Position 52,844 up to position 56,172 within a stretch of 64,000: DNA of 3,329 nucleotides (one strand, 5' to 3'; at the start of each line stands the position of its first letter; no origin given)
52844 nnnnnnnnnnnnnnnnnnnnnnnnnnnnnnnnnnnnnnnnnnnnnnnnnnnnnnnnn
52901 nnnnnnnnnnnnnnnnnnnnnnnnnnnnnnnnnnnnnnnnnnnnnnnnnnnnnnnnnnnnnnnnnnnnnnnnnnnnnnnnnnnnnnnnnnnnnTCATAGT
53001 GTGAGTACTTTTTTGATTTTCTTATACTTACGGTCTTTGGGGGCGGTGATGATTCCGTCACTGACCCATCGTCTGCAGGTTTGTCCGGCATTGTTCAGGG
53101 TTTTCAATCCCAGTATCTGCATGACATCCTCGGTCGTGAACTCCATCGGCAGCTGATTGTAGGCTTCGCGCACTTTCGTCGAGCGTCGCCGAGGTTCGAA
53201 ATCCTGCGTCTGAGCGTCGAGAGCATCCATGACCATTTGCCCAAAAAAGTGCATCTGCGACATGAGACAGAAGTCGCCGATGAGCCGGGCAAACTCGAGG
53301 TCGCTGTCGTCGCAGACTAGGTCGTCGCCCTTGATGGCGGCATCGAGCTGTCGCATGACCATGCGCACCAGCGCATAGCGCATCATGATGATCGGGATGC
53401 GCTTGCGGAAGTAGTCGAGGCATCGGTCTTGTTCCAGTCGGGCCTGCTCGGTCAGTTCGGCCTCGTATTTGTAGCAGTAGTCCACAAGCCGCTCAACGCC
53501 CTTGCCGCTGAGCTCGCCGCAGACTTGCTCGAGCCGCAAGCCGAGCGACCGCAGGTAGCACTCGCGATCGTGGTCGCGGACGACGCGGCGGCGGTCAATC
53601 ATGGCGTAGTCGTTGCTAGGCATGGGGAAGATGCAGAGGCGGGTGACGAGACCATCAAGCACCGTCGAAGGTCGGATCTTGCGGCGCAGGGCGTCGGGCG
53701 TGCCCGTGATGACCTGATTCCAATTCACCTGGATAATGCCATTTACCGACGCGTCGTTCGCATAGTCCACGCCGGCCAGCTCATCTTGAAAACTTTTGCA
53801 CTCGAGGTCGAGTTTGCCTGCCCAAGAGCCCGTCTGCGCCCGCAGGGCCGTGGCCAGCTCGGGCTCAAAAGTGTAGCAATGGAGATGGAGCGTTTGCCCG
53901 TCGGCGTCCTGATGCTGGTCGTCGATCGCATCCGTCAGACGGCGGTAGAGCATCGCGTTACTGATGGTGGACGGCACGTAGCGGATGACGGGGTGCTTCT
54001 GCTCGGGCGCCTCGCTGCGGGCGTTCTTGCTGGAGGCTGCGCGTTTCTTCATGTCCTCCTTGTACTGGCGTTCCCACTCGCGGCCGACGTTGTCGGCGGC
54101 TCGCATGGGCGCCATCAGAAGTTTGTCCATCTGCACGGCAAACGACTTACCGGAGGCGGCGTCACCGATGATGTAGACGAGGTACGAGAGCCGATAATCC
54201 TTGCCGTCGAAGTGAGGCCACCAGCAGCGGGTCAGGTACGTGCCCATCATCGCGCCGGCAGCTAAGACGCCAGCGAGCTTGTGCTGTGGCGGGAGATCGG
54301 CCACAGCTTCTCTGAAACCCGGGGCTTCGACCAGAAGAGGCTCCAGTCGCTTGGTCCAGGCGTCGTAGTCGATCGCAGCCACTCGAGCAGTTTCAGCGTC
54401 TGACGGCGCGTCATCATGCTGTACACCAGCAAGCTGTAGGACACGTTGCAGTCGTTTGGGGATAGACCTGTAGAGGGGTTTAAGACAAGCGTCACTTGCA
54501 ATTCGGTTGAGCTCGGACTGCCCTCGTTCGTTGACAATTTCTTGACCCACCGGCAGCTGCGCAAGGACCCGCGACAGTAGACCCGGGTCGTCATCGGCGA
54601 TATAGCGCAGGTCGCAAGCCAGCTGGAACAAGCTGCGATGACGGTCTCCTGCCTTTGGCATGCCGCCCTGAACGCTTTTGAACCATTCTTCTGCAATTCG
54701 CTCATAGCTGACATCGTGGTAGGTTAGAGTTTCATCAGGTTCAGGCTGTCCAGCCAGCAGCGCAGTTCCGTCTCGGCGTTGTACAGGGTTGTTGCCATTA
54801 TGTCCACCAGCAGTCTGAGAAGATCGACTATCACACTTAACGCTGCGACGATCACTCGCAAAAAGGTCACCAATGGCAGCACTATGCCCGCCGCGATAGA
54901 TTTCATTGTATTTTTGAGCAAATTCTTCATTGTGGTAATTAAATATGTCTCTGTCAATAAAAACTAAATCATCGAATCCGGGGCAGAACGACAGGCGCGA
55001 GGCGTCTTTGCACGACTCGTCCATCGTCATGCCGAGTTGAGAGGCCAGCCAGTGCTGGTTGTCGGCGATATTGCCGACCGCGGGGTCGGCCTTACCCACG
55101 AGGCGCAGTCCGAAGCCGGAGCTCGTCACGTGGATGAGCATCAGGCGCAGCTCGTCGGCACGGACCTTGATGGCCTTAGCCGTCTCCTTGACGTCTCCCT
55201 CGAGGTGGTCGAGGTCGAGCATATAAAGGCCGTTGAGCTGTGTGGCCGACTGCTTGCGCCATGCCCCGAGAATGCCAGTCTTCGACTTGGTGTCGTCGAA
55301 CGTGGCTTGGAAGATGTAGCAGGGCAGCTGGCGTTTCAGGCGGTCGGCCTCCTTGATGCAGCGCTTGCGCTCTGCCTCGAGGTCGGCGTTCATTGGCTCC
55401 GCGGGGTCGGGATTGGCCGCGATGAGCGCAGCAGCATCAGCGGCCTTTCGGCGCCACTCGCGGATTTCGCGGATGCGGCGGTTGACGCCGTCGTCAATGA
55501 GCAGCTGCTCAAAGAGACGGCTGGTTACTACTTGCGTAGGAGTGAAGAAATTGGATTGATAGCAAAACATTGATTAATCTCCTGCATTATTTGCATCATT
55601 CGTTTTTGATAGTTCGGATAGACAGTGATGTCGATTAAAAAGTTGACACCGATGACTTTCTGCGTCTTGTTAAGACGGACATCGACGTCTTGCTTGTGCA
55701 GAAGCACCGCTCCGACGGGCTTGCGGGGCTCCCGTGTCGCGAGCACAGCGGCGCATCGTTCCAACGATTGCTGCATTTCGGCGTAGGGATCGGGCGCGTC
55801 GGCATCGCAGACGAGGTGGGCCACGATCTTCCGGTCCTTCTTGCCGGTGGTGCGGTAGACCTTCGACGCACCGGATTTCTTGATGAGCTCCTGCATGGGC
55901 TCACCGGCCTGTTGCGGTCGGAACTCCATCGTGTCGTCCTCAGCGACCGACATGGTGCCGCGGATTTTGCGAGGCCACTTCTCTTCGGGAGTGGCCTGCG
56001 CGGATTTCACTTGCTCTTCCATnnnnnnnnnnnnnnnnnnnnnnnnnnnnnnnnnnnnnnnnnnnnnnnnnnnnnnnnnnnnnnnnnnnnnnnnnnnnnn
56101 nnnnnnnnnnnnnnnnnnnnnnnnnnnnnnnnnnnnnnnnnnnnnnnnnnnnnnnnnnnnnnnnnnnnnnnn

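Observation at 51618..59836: Integrase-less replication plus wall-hydrolase module that looks like a satellite or self-replicating element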

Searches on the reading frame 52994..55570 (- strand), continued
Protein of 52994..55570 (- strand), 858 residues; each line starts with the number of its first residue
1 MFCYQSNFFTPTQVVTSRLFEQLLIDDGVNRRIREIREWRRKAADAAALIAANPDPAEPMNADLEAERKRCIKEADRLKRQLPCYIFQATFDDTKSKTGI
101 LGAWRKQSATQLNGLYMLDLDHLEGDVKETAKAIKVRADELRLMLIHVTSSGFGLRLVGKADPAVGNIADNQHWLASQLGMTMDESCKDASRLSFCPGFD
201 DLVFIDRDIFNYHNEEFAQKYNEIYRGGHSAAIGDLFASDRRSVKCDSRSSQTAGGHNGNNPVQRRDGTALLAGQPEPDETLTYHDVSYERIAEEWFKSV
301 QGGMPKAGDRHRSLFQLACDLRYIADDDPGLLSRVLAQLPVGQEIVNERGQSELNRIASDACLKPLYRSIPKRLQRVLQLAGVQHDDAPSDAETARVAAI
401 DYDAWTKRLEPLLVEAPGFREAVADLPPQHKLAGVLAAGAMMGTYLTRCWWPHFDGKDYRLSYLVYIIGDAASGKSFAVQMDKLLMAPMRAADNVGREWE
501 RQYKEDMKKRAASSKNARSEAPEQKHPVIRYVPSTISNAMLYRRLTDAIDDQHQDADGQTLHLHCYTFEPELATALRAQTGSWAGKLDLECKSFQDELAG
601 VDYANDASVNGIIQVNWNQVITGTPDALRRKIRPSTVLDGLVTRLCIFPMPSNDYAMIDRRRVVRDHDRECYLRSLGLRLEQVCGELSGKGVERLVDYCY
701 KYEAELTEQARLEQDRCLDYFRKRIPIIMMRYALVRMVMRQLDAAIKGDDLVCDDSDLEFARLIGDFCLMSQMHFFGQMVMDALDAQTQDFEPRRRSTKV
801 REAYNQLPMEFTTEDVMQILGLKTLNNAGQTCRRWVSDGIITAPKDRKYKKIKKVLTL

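Call 113: find_encoding_contigs(protein=P0033, flank=10000, max_places=1)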
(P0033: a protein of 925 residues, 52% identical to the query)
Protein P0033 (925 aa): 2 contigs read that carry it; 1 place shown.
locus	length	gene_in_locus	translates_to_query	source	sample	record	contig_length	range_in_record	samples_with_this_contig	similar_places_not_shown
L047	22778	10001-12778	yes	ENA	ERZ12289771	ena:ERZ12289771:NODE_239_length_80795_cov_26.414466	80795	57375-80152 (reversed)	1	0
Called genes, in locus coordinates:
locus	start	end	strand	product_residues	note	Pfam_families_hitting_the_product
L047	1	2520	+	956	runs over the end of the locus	PF00580:UvrD-helicase, PF13245:AAA_19, PF13361:UvrD_C, PF13538:UvrD_C_2 (faint), PF01930:Cas_Cas4 (faint), PF12705:PDDEXK_1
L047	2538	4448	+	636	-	PF02086:MethyltransfD12 (faint), PF01555:N6_N4_Mtase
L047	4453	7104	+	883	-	PF08722:Tn7_TnsA-like_N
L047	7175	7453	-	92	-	PF05016:ParE_toxin, PF06769:YoeB_toxin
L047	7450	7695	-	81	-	-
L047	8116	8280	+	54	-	-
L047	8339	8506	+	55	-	-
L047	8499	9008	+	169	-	-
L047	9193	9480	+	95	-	-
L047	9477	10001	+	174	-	-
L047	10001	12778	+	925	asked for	-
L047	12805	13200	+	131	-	PF01510:Amidase_2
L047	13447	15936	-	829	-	PF00930:DPPIV_N (faint), PF02129:Peptidase_S15 (faint), PF26549:Tricorn_N (weak), PF00326:Peptidase_S9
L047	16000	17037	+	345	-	PF01368:DHH, PF02272:DHHA1 (weak)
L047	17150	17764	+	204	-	PF16109:DUF4827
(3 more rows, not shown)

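Call 114: find_encoding_contigs(protein=P0052, flank=10000, max_places=1)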
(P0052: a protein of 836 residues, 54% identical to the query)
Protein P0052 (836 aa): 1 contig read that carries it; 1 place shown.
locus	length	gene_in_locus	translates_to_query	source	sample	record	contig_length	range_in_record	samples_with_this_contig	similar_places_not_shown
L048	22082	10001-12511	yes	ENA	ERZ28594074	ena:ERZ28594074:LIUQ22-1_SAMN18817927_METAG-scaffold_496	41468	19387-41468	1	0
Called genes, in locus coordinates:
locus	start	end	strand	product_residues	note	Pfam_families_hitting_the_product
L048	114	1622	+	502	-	PF09851:SHOCT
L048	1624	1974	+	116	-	-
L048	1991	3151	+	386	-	-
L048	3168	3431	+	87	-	-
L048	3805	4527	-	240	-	PF07505:DUF5131, PF17338:GP88 (weak)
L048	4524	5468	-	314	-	-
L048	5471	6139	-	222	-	-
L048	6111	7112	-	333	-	-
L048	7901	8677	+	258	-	PF02498:Bro-N, PF03374:ANT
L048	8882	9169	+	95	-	-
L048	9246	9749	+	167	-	-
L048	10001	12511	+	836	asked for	-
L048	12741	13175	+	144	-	-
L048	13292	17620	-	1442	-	PF04997:RNA_pol_Rpb1_1, PF00623:RNA_pol_Rpb1_2, PF04983:RNA_pol_Rpb1_3, PF05000:RNA_pol_Rpb1_4, PF04998:RNA_pol_Rpb1_5, PF25984:BSH_YknX (faint)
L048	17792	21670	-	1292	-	PF04563:RNA_pol_Rpb2_1, PF04561:RNA_pol_Rpb2_2, PF04565:RNA_pol_Rpb2_3, PF10385:RNA_pol_Rpb2_45, PF00562:RNA_pol_Rpb2_6, PF04560:RNA_pol_Rpb2_7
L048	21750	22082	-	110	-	?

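Call 116: search_protein_representatives(alignment_id=A1)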
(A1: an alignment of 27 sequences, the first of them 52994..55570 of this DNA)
Query: 27 sequences, 862 profile positions. Proteins with E-value up to 0.001 (for the whole library): 1701; up to 1e-10: 1149; up to 1e-30: 518. The best 150 are listed.
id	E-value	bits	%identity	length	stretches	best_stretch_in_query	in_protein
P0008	0.0e+00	1335.1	-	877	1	1-861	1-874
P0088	0.0e+00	1279.3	-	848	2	278-861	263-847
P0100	0.0e+00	1279.0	-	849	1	1-861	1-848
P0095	0.0e+00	1150.8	-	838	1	1-858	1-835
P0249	0.0e+00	1144.7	-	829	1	28-861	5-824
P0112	0.0e+00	1045.6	-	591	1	281-861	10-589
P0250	3.3e-277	938.4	-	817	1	67-860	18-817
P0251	8.8e-276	933.7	-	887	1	1-860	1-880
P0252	3.2e-248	842.5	-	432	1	432-861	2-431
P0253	1.4e-240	817.3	-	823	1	48-859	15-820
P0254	2.8e-231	786.4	-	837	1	1-860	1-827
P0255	1.0e-215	734.9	-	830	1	67-859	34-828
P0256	2.3e-214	730.5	-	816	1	1-856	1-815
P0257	1.7e-204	697.9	-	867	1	65-860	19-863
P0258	4.9e-201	686.4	-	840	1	1-855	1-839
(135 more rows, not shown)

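Call 121: find_related_loci(query=A1, collection=metagenome_contigs, flank=10000)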
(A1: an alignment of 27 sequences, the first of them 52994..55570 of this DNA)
Query A1 (858 aa) in metagenome_contigs; peptide patterns used: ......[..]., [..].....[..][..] (x = any residue, [..] = any of these).
336 stretches matched a pattern; 111 encode a relative of the query (tblastn E <= 1e-3); the best 80 are kept; 80 distinct loci.
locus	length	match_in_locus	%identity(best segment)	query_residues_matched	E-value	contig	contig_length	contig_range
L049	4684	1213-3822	58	1-852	0e+0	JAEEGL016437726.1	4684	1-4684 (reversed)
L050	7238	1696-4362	57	1-854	0e+0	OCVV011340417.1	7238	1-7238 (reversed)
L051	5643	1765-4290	55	1-858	0e+0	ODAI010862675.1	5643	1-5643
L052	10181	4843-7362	56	1-848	0e+0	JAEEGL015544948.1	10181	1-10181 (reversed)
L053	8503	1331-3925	55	1-851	0e+0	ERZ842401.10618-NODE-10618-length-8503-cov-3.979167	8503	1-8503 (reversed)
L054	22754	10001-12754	53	1-856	0e+0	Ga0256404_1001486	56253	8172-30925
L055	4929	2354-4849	54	1-852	0e+0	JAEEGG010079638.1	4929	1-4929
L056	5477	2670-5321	54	1-858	0e+0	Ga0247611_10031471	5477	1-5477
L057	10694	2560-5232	54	1-855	0e+0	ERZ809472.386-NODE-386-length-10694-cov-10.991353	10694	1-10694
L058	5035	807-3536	54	1-858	0e+0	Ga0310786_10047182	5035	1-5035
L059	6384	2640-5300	53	1-852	0e+0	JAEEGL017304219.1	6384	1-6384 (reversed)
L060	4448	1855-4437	53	1-855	0e+0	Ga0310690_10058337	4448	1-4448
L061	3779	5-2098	62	161-842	0e+0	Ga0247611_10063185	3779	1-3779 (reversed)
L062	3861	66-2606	52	1-851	0e+0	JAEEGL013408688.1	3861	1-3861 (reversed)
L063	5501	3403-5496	57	1-747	0e+0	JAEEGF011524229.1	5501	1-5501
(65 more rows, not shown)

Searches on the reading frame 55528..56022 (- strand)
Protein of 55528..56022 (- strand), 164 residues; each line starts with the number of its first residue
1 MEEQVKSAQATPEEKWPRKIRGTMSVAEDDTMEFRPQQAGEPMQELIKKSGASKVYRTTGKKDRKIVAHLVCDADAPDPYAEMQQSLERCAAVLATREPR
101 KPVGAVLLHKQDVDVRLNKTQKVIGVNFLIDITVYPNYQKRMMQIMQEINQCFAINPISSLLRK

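Call 5: search_protein_families(library=pfam, proteins=[window:55528-56022:-], max_evalue=0.01)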
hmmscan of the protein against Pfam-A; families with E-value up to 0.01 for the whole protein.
window:55528-56022:- (164 aa): 0 families

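Call 6: search_protein_families(library=ncbifam, proteins=[window:55528-56022:-], max_evalue=0.01)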
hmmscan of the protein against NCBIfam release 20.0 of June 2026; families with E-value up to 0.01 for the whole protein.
window:55528-56022:- (164 aa): 0 families

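Call 11: search_protein_families(library=phrogs, proteins=[window:55528-56022:-], max_evalue=0.001)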
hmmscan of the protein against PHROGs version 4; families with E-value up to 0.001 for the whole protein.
window:55528-56022:- (164 aa): 0 families

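Call 81: search_protein_families(library=padloc, proteins=[window:55528-56022:-], max_evalue=0.001)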
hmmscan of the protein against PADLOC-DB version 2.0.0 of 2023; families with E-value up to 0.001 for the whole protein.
window:55528-56022:- (164 aa): 0 families

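Call 82: search_solved_structures(query=window:55528-56022:-, max_evalue=10)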
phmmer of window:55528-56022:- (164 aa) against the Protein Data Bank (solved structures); distinct sequences matched with E-value up to 10: 3.
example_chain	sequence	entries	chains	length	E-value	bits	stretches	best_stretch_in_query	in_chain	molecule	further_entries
5dm6_P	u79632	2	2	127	1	12.4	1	20-74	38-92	50S ribosomal protein L22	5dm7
7a0r_P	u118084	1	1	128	1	12.4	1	20-74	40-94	50S ribosomal protein L22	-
7a18_P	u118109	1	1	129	1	12.4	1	20-74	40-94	50S ribosomal protein L22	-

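Call 91: find_homologous_proteins(query=window:55528-56022:-, max_evalue=0.001)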
Query window:55528-56022:- (164 aa): 8 proteins with E <= 0.001 among 29 candidates.
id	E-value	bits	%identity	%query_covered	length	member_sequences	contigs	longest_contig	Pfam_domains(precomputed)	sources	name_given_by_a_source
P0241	2.7e-102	357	99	100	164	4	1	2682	-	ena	-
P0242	2.3e-92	325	90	100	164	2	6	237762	-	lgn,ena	-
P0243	1.3e-70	254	71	100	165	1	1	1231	-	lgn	-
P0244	3.7e-69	249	71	95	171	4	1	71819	-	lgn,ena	-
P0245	1.4e-67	244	71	91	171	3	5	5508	-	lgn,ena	-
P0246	2.2e-66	240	68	97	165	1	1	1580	-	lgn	-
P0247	4.3e-44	168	52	95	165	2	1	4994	-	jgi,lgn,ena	-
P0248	7.5e-20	89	41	86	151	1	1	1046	-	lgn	-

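Call 100: predict_structure(alignment_id=A2)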
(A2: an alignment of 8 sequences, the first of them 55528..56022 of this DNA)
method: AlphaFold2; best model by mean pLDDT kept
length: 164 residues; sequences in the alignment: 8
mean_pLDDT: 64.4   pTM: 0.38
mean pLDDT of the five models: 64.4, 63.3, 62.7, 62.6, 59.7
residues with pLDDT >= 90: 8; 70-90: 45; 50-70: 83; < 50: 28
segments of 3 or more residues with pLDDT < 50: 1-17, 39-41, 160-164
pLDDT, mean of each block of 10 residues (from residue 1): 34 43 57 51 59 60 59 67 65 55 75 83 84 88 90 70 41
secondary structure, 60 per line:
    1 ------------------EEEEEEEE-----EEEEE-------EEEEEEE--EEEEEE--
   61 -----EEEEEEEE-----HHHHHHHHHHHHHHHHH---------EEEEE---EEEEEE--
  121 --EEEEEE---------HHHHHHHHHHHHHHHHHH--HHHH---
elements in order: E19-26 E32-36 E44-50 E53-58 E66-73 H79-95 E105-109 E113-118 E123-128 H138-155 H158-161

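Call 103: fold_search(model_id=the predicted structure, library=pdb)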
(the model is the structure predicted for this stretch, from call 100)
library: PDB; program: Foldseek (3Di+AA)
matches with E <= 10: 562; with E <= 0.001: 0
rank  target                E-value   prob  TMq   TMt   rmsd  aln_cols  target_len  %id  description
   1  8c7g_B                2.4e-01  0.44  0.20  0.09  11.1        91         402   10  Drosophila melanogaster Rab7 GEF complex Mon1-Ccz1-Bulli (released 2023-05-17)
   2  7b6d_E                2.5e-01  0.54  0.22  0.25  12.8       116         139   10  Drosophila melanogaster TRAPPCore (C1, C2, C2L, C3a/b, C4, C5, C6 subunits) (released 2021-06-09)
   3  2y8f_A                2.5e-01  0.30  0.19  0.23  11.7       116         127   10  Structure of the Ran-binding domain from human RanBP3 (wild type) (released 2011-02-16)
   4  2y8f_B                2.8e-01  0.54  0.22  0.30  10.2       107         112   10  Structure of the Ran-binding domain from human RanBP3 (wild type) (released 2011-02-16)
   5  2va0_E                3.0e-01  0.23  0.18  0.23  11.4        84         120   14  Differential regulation of the xylan degrading apparatus of Cellvibrio japonicus by a novel two component system (released 2008-10-14)
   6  9pr8_D                3.0e-01  0.12  0.12  0.05  12.8        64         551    3  Crystal Structure of the Clostridiodes difficile CspC-CspA heterodimer. (released 2026-01-21)
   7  8zwc_B                3.3e-01  0.14  0.22  0.12  13.7       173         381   14  Cryo-EM Structure of the BLOC-3 complex (released 2025-12-17)
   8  2yg2_B                4.2e-01  0.41  0.25  0.27  10.9       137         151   10  Structure of apolioprotein M in complex with Sphingosine 1-Phosphate (released 2011-06-01)
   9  3kye_A                4.2e-01  0.38  0.21  0.27  11.6       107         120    8  Crystal Structure of Roadblock/LC7 Domain from Streptomyces avermitilis (released 2009-12-22)
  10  2j3w_C                4.2e-01  0.25  0.20  0.24  12.8       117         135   12  The crystal structure of the bet3-trs31-sedlin complex. (released 2006-11-27)
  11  3kye_C                4.4e-01  0.41  0.21  0.27  11.7       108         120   11  Crystal Structure of Roadblock/LC7 Domain from Streptomyces avermitilis (released 2009-12-22)
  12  7u06_D                4.9e-01  0.44  0.22  0.24  12.3       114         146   13  Structure of the yeast TRAPPII-Rab11/Ypt32 complex in the closed/open state (composite structure) (released 2022-04-27)
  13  7rym_D                4.9e-01  0.16  0.12  0.15  12.8        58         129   17  CD1a-endo-gdTCR complex (released 2022-05-18)
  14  2zmv_A                5.2e-01  0.10  0.17  0.15  19.4       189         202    9  Crystal structure of Synbindin (released 2008-07-01)
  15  2yt2_MODEL_1_A        6.2e-01  0.09  0.18  0.18  16.5       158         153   10  Solution structure of the chimera of the PTB domain of SNT-2 and 19-residue peptide (aa 1571-1589) of hALK (released 2008-04-08)
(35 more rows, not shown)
